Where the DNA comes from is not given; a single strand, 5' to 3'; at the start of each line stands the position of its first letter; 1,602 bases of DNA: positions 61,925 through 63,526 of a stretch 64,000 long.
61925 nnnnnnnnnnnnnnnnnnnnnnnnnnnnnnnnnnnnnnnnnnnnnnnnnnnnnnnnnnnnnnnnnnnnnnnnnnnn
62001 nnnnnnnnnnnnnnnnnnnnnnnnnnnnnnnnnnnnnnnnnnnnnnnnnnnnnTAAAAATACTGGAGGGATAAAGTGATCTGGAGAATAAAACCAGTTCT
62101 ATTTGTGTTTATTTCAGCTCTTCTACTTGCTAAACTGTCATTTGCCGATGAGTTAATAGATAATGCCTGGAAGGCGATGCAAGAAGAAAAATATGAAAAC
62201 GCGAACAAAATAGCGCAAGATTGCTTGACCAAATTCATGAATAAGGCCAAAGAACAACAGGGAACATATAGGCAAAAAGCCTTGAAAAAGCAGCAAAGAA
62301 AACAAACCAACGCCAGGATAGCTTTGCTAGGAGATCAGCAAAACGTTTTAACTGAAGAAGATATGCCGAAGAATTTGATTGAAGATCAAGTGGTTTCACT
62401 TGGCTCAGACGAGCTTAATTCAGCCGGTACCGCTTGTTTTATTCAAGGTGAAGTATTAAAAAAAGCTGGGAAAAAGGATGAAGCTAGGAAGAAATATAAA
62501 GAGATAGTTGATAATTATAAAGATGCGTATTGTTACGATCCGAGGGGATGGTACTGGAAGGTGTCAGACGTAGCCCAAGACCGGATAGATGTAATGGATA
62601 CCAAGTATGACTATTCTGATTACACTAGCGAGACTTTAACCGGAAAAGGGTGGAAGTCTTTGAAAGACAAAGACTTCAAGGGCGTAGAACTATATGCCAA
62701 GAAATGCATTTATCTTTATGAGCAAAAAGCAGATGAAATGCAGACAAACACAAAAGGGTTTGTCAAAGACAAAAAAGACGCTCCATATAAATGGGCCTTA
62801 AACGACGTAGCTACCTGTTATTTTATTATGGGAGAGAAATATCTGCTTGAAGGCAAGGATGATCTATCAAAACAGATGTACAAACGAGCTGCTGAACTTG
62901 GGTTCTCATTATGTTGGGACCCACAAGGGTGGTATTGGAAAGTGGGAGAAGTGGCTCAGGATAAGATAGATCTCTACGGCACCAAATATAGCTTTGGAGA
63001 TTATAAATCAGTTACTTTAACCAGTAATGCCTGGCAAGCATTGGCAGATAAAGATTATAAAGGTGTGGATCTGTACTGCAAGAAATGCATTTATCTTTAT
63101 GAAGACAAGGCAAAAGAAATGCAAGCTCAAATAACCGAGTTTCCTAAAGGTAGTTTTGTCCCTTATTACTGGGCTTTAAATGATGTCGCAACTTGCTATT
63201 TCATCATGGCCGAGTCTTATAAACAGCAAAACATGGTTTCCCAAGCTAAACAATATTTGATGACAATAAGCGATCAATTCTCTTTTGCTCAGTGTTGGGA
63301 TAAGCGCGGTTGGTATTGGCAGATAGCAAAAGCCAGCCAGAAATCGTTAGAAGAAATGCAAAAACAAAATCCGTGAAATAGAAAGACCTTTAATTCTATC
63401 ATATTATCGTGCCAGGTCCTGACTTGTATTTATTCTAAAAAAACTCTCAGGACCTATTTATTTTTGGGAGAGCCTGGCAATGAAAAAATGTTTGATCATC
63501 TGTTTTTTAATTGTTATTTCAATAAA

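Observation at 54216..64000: Low-GC island downstream of comM encoding small OMPs, a secreted HEAT-repeat protein, several secreted orphans and the giant protein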

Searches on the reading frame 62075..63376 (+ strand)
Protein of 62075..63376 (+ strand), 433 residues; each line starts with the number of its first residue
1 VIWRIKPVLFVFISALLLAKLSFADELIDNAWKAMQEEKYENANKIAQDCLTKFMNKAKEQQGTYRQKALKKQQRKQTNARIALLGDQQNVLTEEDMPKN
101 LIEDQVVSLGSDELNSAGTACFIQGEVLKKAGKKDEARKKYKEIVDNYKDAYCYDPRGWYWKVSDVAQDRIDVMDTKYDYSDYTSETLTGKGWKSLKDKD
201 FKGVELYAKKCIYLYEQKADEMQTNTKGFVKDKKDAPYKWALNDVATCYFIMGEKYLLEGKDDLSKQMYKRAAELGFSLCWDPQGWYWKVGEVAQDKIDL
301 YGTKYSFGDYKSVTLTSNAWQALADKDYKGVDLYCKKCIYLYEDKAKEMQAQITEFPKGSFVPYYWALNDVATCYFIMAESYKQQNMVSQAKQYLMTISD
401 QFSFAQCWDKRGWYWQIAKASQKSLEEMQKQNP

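Call 7: search_protein_families(library=pfam, proteins=[window:62075-63376:+], max_evalue=0.01)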
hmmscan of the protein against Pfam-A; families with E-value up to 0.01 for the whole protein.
window:62075-63376:+ (433 aa): 3 families
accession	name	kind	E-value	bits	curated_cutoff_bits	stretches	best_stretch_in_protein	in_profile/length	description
PF13174.12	TPR_6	-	9.8e-06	26.3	26.3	0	122-150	4-32/33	Tetratricopeptide repeat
PF07719.23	TPR_2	-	0.0052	17.3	27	0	120-147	3-30/34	Tetratricopeptide repeat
PF13424.12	TPR_12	-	0.0089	16.6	30.1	0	125-149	52-76/77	Tetratricopeptide repeat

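Call 54: search_protein_families(library=ncbifam, proteins=[window:62075-63376:+], max_evalue=0.01)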
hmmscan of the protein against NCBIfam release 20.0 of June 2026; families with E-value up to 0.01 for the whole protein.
window:62075-63376:+ (433 aa): 1 family
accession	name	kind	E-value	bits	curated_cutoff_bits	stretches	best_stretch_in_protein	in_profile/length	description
NF041054.1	WAxxUGC_long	equivalog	0.00012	21.5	300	1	104-178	260-336/354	ResA-like WAxxUGC motif-containing protein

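Call 55: search_protein_families(library=pfam, proteins=[P0105, P0107, P0108, P0097, L164:1906-2475:+, L164:2505-5552:+, L172:9028-9570:+, P0138], max_evalue=0.01)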
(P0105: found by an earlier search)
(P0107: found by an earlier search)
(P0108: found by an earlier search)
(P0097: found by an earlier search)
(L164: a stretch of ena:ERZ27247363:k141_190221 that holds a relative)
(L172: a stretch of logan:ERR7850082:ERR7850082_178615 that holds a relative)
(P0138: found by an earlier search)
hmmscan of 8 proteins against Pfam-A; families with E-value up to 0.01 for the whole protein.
P0105 (528 aa): 1 family
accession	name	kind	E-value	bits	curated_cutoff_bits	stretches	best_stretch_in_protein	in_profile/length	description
PF13860.13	FlgD_ig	-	0.00055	20.3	27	1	116-137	51-72/79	FlgD Ig-like domain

P0107 (650 aa): 0 families

P0108 (187 aa): 0 families

P0097 (117 aa): 19 families
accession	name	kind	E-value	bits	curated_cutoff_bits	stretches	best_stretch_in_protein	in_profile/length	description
PF01381.28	HTH_3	-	2e-17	63.4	23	2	62-110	1-49/55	Helix-turn-helix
PF12844.13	HTH_19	-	9.7e-14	51.5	30.2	2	59-112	1-54/64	Helix-turn-helix domain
PF13560.12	HTH_31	-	3.9e-11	43.5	27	1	58-105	2-50/64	Helix-turn-helix domain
PF20432.4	Xre-like-HTH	-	3.3e-06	27.7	25.8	0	62-97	15-49/63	Antitoxin Xre-like helix-turn-helix domain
PF00376.29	MerR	-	7.5e-06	26.1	28.2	0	12-28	4-20/38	MerR family regulatory protein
PF13518.12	HTH_28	-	0.00022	21.7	25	0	12-28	17-33/52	Helix-turn-helix domain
PF04218.19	CENP-B_N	-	0.00025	21.1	21.2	0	9-27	24-42/53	CENP-B N-terminal DNA-binding domain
PF13411.12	MerR_1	-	0.00032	21.2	21.6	0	12-28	5-21/69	MerR HTH family regulatory protein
PF07022.19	Phage_CI_repr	-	0.00039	21.2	22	0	9-29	14-34/65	Bacteriophage CI repressor helix-turn-helix domain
PF13443.12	HTH_26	-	0.00087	19.9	22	0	62-95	2-35/63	Cro/C1-type HTH DNA-binding domain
PF13545.12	HTH_Crp_2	-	0.00097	19.5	27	0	3-24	18-39/70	Crp-like helix-turn-helix domain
PF13384.12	HTH_23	-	0.0012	19.1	24.6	0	7-27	17-37/50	Homeodomain-like domain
PF14549.12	P22_Cro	-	0.002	18.3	30.2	0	73-91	12-30/60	DNA-binding transcriptional regulator Cro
PF08822.17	DUF1804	-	0.0021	18.4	29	0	69-98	18-47/164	Protein of unknown function (DUF1804)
PF01047.28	MarR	-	0.0022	18.3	24.6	0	66-88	13-35/59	MarR family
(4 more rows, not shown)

L164:1906-2475:+ (189 aa): 0 families

L164:2505-5552:+ (1016 aa): 4 families
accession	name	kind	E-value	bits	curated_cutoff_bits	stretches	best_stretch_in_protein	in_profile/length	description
PF01364.23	Peptidase_C25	-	1.6e-58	199.2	23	1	244-641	1-374/374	Peptidase family C25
PF07705.17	CARDB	-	1.3e-09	38.6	22.7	1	853-896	55-97/101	CARDB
PF08126.16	Propeptide_C25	-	6.8e-08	32.3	22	1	51-182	42-171/205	Propeptide_C25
PF00801.26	PKD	-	0.00059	20.2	23.5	1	920-996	8-73/80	PKD domain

L172:9028-9570:+ (180 aa): 0 families

P0138 (1431 aa): 5 families
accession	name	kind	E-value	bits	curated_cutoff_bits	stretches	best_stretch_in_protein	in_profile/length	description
PF01364.23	Peptidase_C25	-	4.2e-59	201.1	23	1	271-649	2-372/374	Peptidase family C25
PF08126.16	Propeptide_C25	-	4.8e-10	39.3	22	1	87-229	31-174/205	Propeptide_C25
PF13088.12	BNR_2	-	1.8e-09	37.8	31.4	1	934-1122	16-213/277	BNR repeat-like domain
PF07705.17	CARDB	-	4.3e-09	36.9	22.7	1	659-774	2-98/101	CARDB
PF15892.11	BNR_4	-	4.5e-08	33.2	27.3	1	1103-1264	22-193/272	BNR repeat-containing family member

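Call 96: search_protein_families(library=phrogs, proteins=[window:62075-63376:+, P0097, P0139], max_evalue=0.001)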
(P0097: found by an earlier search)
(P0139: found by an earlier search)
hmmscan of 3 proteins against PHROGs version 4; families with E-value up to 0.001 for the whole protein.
window:62075-63376:+ (433 aa): 1 family
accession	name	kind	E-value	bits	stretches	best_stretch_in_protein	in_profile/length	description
phrog_10345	-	unknown function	0.00058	20.9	0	211-266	44-99/125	-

P0097 (117 aa): 35 families (the best 25 are shown)
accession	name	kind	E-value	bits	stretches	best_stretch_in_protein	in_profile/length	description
phrog_2104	-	unknown function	8.8e-15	55.8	1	59-106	41-88/103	-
phrog_8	-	transcription regulation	1.8e-14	55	1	5-100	87-199/346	transcriptional regulator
phrog_4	-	transcription regulation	5.1e-14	53.1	1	56-102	135-178/400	transcriptional repressor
phrog_2328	-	transcription regulation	8.4e-14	52.5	1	54-104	12-62/128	transcriptional repressor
phrog_3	-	transcription regulation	2.3e-13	51.7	2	55-104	86-132/430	transcriptional repressor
phrog_7950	-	transcription regulation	3.8e-13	50.3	2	60-96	10-46/68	transcriptional repressor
phrog_4836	-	transcription regulation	6.2e-13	49.7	1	57-101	75-120/194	CII-like regulator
phrog_2439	-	transcription regulation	1.6e-11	44.7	1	55-106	5-56/367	transcriptional regulator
phrog_5119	-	unknown function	3.5e-10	40.9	1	54-99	50-98/152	-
phrog_2967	-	transcription regulation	2.4e-09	38.1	1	54-106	7-59/225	transcriptional regulator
phrog_11187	-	transcription regulation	6.9e-08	33.2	0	59-105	9-55/63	transcriptional regulator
phrog_8898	-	unknown function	8.4e-08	32.8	0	5-30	12-37/70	-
phrog_147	-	transcription regulation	5.2e-07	31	0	57-105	4-53/100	transcriptional regulator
phrog_5823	-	transcription regulation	7.5e-07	29.6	1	56-100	5-50/404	transcriptional regulator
phrog_38149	-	unknown function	7.8e-07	30.2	0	56-111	7-62/190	-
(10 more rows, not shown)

P0139 (127 aa): 2 families
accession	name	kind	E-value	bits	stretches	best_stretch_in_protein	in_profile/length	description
phrog_2577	-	integration and excision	6.4e-30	105.1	1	1-118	19-133/134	transposase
phrog_2393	-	integration and excision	2.8e-16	60.7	1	49-125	2-78/83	transposase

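Call 97: search_protein_families(library=padloc, proteins=[window:62075-63376:+, P0097], max_evalue=0.001)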
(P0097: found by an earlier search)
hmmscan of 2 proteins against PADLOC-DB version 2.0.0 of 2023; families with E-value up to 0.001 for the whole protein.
window:62075-63376:+ (433 aa): 0 families

P0097 (117 aa): 16 families
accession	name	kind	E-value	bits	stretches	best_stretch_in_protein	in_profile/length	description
PDLC03951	RmrA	-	1.9e-14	51.4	1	59-109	10-60/400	-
PDLC02926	HTH_VI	-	2e-12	45.2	1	58-105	2-49/92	-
PDLC03949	RmrA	-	3.3e-12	43.9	1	60-105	5-50/363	-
PDLC03948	RmrA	-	2e-11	41.4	1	59-106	10-57/397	-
PDLC03944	RmrA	-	4.5e-10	37.1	1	58-105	7-54/384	-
PDLC03956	RmrA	-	5.1e-10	37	1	58-106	9-58/399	-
PDLC03954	RmrA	-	6.9e-09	33.1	1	59-106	12-59/380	-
PDLC03955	RmrA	-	5.4e-08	30.4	1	60-105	23-68/371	-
PDLC03952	RmrA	-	5.8e-08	30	1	59-105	24-70/395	-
PDLC03946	RmrA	-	4.5e-07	26.9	1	60-106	5-51/357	-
PDLC04133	mad1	-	5.2e-07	27.9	0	69-97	4-32/60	mads_1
PDLC04142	capH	-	6.4e-07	28.4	1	56-105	5-54/103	capH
PDLC03947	RmrA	-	1.6e-06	25.2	1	56-107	10-61/383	-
PDLC03669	Control_protein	-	3.4e-06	25.3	0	62-100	14-52/96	control protein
PDLC03945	RmrA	-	0.00035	17.9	0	59-109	4-54/394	-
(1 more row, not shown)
